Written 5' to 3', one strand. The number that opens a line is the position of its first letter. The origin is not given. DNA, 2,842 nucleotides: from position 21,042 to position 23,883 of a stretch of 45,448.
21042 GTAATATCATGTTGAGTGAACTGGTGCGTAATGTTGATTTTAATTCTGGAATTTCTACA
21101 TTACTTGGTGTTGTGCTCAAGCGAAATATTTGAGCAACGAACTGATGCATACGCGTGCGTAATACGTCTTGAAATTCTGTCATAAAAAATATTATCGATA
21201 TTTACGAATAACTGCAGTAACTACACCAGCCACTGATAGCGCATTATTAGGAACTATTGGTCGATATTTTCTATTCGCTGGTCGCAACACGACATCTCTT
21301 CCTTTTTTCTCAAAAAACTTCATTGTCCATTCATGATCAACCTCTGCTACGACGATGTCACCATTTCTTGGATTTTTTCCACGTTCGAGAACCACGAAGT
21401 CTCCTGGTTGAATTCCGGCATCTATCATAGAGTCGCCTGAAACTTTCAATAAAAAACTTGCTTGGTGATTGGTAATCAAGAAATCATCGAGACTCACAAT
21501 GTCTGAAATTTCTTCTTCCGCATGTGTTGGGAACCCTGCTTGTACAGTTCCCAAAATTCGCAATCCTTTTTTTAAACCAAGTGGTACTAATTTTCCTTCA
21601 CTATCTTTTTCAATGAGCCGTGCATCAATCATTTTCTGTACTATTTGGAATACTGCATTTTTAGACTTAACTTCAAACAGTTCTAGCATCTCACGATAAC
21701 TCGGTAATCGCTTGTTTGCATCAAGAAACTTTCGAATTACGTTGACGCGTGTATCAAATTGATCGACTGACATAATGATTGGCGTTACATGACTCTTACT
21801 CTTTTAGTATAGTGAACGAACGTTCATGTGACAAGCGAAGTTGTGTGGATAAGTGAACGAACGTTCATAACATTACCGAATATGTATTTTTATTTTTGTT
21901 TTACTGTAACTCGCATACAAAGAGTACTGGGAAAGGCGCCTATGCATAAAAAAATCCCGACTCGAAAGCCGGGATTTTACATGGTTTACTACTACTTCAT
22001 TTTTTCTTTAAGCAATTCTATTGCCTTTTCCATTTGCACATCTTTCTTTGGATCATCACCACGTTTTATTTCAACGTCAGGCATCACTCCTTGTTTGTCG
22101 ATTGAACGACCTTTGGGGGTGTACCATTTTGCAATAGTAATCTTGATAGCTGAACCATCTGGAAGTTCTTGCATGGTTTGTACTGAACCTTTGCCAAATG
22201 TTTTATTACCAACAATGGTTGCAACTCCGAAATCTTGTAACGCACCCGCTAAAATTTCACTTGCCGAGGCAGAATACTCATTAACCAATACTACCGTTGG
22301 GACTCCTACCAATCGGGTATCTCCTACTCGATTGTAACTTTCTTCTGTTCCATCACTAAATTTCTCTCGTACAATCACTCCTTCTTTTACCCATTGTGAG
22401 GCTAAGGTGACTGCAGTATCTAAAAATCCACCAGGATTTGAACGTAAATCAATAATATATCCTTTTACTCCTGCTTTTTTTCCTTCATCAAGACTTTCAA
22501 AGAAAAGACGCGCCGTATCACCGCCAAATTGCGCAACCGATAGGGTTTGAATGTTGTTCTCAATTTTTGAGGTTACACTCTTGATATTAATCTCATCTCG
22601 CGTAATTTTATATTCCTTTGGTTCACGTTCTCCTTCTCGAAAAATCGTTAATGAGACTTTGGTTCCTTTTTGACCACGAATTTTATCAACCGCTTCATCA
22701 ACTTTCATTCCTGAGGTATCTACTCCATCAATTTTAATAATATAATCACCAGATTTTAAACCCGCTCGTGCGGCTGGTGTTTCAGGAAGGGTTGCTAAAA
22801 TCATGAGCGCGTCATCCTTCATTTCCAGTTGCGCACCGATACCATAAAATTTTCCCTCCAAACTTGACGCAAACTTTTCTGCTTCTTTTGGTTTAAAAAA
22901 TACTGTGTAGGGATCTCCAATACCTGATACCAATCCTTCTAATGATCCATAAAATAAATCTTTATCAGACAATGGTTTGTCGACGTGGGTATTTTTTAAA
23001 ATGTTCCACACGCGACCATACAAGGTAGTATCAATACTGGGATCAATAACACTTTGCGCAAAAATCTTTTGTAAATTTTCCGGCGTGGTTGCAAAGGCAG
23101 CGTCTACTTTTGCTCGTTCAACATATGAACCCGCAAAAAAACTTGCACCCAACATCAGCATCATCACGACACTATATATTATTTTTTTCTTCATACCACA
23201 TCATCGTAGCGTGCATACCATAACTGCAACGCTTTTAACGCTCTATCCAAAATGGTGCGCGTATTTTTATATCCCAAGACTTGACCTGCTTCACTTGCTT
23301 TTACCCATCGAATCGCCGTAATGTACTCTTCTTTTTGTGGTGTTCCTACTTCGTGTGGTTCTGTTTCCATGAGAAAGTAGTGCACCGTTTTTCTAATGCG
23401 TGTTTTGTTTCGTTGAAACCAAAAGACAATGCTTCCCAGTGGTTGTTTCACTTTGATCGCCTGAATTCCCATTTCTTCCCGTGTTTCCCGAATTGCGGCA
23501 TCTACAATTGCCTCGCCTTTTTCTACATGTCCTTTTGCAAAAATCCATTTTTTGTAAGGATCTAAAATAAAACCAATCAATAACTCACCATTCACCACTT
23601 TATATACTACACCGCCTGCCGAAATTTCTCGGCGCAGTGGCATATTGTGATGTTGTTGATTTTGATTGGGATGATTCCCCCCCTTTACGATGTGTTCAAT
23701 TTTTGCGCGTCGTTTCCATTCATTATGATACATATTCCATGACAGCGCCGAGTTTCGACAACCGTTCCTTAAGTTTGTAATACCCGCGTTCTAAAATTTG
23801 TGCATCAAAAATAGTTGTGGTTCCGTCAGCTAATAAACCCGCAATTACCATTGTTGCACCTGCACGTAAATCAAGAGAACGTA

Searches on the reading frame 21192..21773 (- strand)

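Call 56: search_protein_families(library=pfam, proteins=[window:21192-21773:-], max_evalue=0.00001)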
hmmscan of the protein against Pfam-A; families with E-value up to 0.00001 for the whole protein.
window:21192-21773:- (193 aa): 1 family
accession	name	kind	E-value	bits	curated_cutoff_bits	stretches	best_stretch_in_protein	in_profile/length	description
PF00717.28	Peptidase_S24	-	1.7e-26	92.6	23.3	1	73-185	2-115/116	Peptidase S24-like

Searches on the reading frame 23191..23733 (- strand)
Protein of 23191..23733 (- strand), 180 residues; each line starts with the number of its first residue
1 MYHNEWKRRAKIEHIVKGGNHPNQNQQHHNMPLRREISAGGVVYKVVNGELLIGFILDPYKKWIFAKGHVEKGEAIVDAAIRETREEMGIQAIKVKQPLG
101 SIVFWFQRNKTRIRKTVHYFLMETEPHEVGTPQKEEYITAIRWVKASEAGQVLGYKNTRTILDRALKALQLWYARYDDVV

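Call 103: search_protein_families(library=pfam, proteins=[window:23191-23733:-], max_evalue=0.0001)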
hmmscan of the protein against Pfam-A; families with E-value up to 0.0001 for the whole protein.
window:23191-23733:- (180 aa): 1 family
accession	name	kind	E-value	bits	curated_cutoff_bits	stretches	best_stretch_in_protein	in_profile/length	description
PF00293.34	NUDIX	-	2.7e-17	63.5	21.1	1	58-151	25-120/134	NUDIX domain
